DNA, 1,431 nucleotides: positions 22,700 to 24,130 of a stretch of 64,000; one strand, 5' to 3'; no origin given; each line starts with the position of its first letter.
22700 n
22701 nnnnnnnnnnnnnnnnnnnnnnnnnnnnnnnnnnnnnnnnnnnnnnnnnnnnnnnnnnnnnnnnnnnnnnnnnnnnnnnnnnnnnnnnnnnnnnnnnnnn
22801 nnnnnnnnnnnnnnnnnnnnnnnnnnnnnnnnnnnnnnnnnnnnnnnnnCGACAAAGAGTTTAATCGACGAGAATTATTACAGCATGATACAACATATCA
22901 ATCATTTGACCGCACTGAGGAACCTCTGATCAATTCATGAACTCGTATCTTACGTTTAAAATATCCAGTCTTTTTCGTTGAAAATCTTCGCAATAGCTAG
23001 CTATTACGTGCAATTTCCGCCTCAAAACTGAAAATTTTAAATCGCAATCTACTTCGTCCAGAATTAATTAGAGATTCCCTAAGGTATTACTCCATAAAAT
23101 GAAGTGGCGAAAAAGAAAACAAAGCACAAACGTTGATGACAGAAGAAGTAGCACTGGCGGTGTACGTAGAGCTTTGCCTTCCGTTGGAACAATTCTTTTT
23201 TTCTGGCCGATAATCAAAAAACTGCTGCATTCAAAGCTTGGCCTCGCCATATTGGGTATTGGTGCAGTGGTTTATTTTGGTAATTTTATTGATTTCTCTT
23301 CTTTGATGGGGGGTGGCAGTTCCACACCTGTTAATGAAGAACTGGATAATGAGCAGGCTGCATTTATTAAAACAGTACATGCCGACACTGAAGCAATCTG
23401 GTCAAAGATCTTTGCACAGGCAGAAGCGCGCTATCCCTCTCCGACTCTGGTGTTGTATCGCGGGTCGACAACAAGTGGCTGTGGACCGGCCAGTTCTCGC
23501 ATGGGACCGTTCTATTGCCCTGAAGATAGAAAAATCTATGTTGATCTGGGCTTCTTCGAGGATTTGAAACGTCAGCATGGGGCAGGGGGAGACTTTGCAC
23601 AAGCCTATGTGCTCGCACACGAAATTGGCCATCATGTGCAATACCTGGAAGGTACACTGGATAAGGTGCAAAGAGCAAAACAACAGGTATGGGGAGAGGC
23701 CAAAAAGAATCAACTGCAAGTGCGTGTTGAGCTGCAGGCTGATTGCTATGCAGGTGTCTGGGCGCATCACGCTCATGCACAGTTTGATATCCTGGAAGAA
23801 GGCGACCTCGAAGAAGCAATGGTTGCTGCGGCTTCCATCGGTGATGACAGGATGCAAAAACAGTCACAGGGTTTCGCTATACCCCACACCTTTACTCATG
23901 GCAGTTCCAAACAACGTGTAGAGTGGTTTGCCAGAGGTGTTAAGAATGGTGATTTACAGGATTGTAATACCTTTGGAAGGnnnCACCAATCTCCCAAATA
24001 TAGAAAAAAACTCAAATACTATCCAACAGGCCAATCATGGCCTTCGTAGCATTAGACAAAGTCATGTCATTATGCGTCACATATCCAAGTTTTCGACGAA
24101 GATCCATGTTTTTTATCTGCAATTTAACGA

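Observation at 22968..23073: Dispersed ~110-bp intergenic repeat with a 14-bp perfect palindrome, present twice in the window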

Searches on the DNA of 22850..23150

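Call 16: search_rna_families(source=window, start=22850, end=23150, threshold=evalue, max_evalue=10)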
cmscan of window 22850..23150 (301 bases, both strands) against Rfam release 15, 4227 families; matches with E-value up to 10: 1.
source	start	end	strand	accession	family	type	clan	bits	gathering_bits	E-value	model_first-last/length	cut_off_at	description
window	23101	23145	+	RF01306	sR52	Gene; snRNA; snoRNA; CD-box;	-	11.7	50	4.6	1-60/60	no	Small nucleolar RNA sR52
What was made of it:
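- On Any curated RNA family (Rfam 15): No hit at E<=10 over 22850-23150 (call 16).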

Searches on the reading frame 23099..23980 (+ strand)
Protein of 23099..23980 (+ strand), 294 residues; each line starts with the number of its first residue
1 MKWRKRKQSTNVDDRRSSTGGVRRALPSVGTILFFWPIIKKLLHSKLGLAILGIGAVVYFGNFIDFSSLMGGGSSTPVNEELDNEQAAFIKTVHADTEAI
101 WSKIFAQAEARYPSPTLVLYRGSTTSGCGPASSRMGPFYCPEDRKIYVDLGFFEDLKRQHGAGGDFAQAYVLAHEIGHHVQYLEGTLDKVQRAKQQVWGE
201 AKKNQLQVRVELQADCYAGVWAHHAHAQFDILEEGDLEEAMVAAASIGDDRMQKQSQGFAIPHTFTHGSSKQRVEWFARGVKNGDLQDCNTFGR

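Call 71: find_homologous_proteins(query=window:23099-23980:+, max_evalue=1e-40)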
Query window:23099-23980:+ (294 aa): 7992 proteins with E <= 1e-40 among 8000 candidates; the best 120 are listed.
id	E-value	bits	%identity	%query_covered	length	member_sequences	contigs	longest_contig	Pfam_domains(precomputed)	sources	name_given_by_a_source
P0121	1.7e-199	679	100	100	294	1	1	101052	PF04228.20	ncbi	ncbi:MAG: neutral zinc metallopeptidase [Arenicellales bacterium]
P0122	1.0e-189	647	94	100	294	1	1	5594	PF04228.20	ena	-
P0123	4.6e-189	645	94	100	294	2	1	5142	PF04228.20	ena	-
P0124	3.9e-188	642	93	100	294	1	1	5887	PF04228.20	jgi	jgi:predicted metalloprotease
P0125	1.2e-179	614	89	100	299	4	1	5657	PF04228.20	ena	-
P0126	1.2e-170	584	86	100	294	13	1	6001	PF04228.20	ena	-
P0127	1.7e-170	584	86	100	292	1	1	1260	PF04228.20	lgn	-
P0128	2.3e-170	583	86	100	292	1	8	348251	PF04228.20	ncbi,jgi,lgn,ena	ncbi:MAG: neutral zinc metallopeptidase [Arenicellales bacterium]|jgi:predicted metalloprotease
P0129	4.4e-170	583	86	100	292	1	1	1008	PF04228.20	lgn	-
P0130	4.4e-170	583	86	100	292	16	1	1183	PF04228.20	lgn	-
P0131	5.9e-170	582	86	100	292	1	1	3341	PF04228.20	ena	-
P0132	6.1e-170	582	86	100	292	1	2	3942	PF04228.20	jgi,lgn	-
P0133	6.2e-170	582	86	100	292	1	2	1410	PF04228.20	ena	-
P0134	8.1e-170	582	86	100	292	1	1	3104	PF04228.20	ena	-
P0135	1.1e-169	581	86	100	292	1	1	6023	PF04228.20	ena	-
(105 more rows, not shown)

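Call 72: find_encoding_contigs(protein=P0122, flank=2000, max_places=1)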
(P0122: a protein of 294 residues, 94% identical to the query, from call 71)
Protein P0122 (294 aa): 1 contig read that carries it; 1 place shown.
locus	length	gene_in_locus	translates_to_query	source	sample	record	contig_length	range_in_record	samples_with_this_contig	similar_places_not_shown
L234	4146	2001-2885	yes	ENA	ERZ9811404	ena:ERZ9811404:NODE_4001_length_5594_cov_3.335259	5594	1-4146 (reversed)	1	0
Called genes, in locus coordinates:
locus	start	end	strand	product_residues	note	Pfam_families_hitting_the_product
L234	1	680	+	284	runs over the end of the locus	-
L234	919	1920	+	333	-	-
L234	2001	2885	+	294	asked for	PF04228:Zn_peptidase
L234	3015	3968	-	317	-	PF05661:DUF808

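Call 73: find_encoding_contigs(protein=P0124, flank=2000, max_places=1)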
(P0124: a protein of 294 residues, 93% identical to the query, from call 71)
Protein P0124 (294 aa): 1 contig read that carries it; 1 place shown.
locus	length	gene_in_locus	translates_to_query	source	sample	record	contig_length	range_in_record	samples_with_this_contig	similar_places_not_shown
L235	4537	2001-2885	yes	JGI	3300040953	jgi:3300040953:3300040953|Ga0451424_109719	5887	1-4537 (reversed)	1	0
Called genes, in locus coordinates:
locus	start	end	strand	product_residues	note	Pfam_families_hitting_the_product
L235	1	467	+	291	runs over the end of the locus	-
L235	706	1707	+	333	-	-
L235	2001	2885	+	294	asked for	PF04228:Zn_peptidase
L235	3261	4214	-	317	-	PF05661:DUF808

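Call 74: find_encoding_contigs(protein=P0125, flank=2000, max_places=1)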
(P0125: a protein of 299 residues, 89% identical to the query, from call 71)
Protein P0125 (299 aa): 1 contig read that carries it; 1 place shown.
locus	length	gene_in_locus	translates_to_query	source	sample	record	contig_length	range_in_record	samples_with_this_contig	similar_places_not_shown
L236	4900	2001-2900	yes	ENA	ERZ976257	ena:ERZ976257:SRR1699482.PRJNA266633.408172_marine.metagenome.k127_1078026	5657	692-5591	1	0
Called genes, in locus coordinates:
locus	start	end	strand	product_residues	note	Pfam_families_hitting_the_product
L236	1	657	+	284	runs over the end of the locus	-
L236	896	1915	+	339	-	-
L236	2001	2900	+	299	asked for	PF04228:Zn_peptidase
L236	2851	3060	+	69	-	-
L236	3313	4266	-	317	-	PF05661:DUF808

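Call 75: find_encoding_contigs(protein=P0128, flank=2000, max_places=1)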
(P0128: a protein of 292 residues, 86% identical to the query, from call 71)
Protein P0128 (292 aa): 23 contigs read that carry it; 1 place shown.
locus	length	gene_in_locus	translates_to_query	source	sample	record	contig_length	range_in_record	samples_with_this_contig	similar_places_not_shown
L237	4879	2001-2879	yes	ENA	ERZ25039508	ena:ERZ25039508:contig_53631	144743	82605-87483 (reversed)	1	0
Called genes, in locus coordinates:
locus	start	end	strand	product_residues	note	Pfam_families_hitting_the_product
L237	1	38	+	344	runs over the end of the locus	PF00107:ADH_zinc_N, PF16177:ACAS_N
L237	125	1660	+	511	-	PF00501:AMP-binding, PF13193:AMP-binding_C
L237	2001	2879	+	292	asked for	PF04228:Zn_peptidase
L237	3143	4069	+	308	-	PF00753:Lactamase_B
